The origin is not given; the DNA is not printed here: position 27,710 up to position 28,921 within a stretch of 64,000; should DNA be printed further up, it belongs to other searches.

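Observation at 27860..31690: Operon coupling an opine-DH-like oxidoreductase, a B12-binding (DxHxxG) protein and an AmmeMemoRadiSam-type radical SAM enzyme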

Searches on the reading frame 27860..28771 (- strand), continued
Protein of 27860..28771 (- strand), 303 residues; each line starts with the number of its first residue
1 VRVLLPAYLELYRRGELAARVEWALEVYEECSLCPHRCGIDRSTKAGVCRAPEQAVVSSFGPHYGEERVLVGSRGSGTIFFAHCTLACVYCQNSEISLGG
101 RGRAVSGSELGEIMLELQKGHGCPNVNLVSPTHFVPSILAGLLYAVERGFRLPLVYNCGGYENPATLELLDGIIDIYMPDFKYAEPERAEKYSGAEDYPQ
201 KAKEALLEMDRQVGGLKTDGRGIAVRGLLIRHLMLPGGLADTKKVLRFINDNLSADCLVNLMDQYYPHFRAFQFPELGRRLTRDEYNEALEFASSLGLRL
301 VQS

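Call 38: find_encoding_contigs(protein=P0371, flank=5000, max_places=1)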
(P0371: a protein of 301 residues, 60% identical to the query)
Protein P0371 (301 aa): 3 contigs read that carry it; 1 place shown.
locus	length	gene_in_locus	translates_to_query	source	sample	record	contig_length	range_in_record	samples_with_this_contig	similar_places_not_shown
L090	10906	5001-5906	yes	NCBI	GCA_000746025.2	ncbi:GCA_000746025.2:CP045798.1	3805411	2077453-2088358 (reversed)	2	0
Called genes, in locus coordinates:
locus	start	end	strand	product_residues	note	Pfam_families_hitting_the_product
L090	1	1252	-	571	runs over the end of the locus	PF07694:5TM-5TMR_LYT, PF06580:His_kinase, PF02518:HATPase_c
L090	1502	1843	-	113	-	PF01476:LysM, PF23577:LysM_RLK (faint), PF23457:LysM2_NFP (weak), PF01476:LysM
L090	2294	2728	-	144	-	PF27746:Small_heat_shock_put (weak), PF04969:CS (faint), PF17886:ArsA_HSP20 (weak), PF00011:HSP20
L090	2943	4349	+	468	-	PF00202:Aminotran_3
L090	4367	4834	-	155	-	-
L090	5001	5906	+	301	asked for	PF04055:Radical_SAM (weak)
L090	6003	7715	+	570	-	PF00749:tRNA-synt_1c, PF03950:tRNA-synt_1c_C, PF20974:tRNA-synt_1c_C2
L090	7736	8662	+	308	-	PF00892:EamA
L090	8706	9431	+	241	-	PF14343:PrcB_C, PF27162:OB_LytA (weak)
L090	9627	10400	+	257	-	PF01325:Fe_dep_repress (faint), PF13384:HTH_23 (faint), PF01022:HTH_5 (weak), PF01047:MarR (weak), PF01978:TrmB (weak), PF09339:HTH_IclR, PF13412:HTH_24 (weak), PF01614:IclR_C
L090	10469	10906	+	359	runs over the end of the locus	PF00871:Acetate_kinase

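Call 72: predict_structure(alignment_id=A4)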
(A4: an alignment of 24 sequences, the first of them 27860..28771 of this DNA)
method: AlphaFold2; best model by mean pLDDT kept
length: 303 residues; sequences in the alignment: 24
mean_pLDDT: 84.8   pTM: 0.88
mean pLDDT of the five models: 84.8, 84.5, 84.3, 83.1, 81.8
residues with pLDDT >= 90: 166; 70-90: 81; 50-70: 37; < 50: 19
segments of 3 or more residues with pLDDT < 50: 35-50
pLDDT, mean of each block of 10 residues (from residue 1): 80 96 79 50 42 78 90 92 61 58 88 98 95 88 98 93 89 96 87 81 95 95 95 89 97 97 71 78 93 97 73
secondary structure, 60 per line:
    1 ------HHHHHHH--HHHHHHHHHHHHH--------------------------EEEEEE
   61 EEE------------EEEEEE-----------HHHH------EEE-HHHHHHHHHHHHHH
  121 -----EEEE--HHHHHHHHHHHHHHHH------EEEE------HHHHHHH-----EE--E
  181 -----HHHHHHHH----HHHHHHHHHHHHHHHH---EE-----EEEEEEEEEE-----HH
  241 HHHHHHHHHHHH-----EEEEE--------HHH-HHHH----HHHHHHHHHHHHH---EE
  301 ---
elements in order: H7-13 H16-28 E55-63 E76-81 H93-96 E103-105 H107-120 E126-129 H132-147 E154-157 H164-170 H186-193 H198-213 E224-233 H239-252 E258-262 H275-278 H283-295
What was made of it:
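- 28625..28681 (-): An extra N-terminal four-cysteine segment of the radical SAM protein (C31, C34, C38, C49). The segment has low pLDDT in the model (call 72).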

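Call 74: fold_search(model_id=the predicted structure, library=pdb)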
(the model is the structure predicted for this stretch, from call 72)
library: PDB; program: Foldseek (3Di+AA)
matches with E <= 10: 1380; with E <= 0.001: 31
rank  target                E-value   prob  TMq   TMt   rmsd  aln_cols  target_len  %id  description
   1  3c8f                  3.7e-10  1.00  0.62  0.75   4.0       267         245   13  4Fe-4S-Pyruvate formate-lyase Activating Enzyme with partially disordered AdoMet (released 2008-10-28)
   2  8fo0                  8.1e-10  1.00  0.58  0.70   4.1       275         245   15  The structure of a crystallizable variant of E. coli pyruvate formate-lyase activating enzyme bound to a partially cleav (released 2023-05-24)
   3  3cb8_A                3.6e-09  1.00  0.58  0.71   5.4       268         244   14  4Fe-4S-Pyruvate formate-lyase activating enzyme in complex with AdoMet and a peptide substrate (released 2008-10-28)
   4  8hzy_A                1.3e-06  1.00  0.45  0.31   5.4       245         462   15  The crystal structure of a Radical SAM Enzyme DesII (released 2024-07-10)
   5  8hzv_A                1.4e-06  1.00  0.47  0.31   4.8       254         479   17  The crystal structure of a Radical SAM Enzyme DesII (released 2024-07-10)
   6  8hzy_B                2.4e-06  1.00  0.45  0.32   4.7       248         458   16  The crystal structure of a Radical SAM Enzyme DesII (released 2024-07-10)
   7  8hzv_D                2.6e-06  1.00  0.46  0.31   5.7       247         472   16  The crystal structure of a Radical SAM Enzyme DesII (released 2024-07-10)
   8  6efn                  4.1e-06  1.00  0.50  0.40   4.4       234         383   12  Structure of a RiPP maturase, SkfB (released 2018-10-24)
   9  8hzv_C                4.1e-06  1.00  0.48  0.32   4.7       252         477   17  The crystal structure of a Radical SAM Enzyme DesII (released 2024-07-10)
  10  4u0p                  4.9e-06  1.00  0.52  0.55   5.0       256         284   16  The Crystal Structure of Lipoyl Synthase in Complex with S-Adenosyl Homocysteine (released 2014-08-20)
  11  8hzv_B                8.5e-06  1.00  0.46  0.31   4.6       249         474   16  The crystal structure of a Radical SAM Enzyme DesII (released 2024-07-10)
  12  5exk_I                4.6e-05  1.00  0.53  0.54   4.3       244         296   13  Crystal structure of M. tuberculosis lipoyl synthase with 6-thiooctanoyl peptide intermediate (released 2016-08-10)
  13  7tol                  7.9e-05  1.00  0.51  0.33   8.0       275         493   14  X-ray crystal structure of glycerol dibiphytanyl glycerol tetraether - macrocyclic archaeol synthase (GDGT-MAS) from Met (released 2022-08-31)
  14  7vob                  1.8e-04  1.00  0.48  0.45   4.2       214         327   11  The crystal structure of a Radical SAM Enzyme BlsE involved in the Biosynthesis of Blasticidin S (released 2022-05-04)
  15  3rfa_A                2.1e-04  1.00  0.53  0.48   6.8       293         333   15  X-ray structure of RlmN from Escherichia coli in complex with S-adenosylmethionine (released 2011-05-11)
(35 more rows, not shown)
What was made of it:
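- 27860..28771 (-): PflA-like (PflX/COG1313-type) radical SAM protein, 303 aa. It is co-transcribed here but is not a conserved member of the module. Foldseek top hit is PFL-activating enzyme 3c8f, E 3.7e-10, TM 0.75 on the target (call 74).
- On Radical SAM superfamily (PF04055): PflA is the best fold match (call 74).
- Closest known: Pyruvate formate-lyase activating enzyme. Same: PflA is the best fold match (3c8f, E 3.7e-10, TM 0.75 on the target; call 74).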
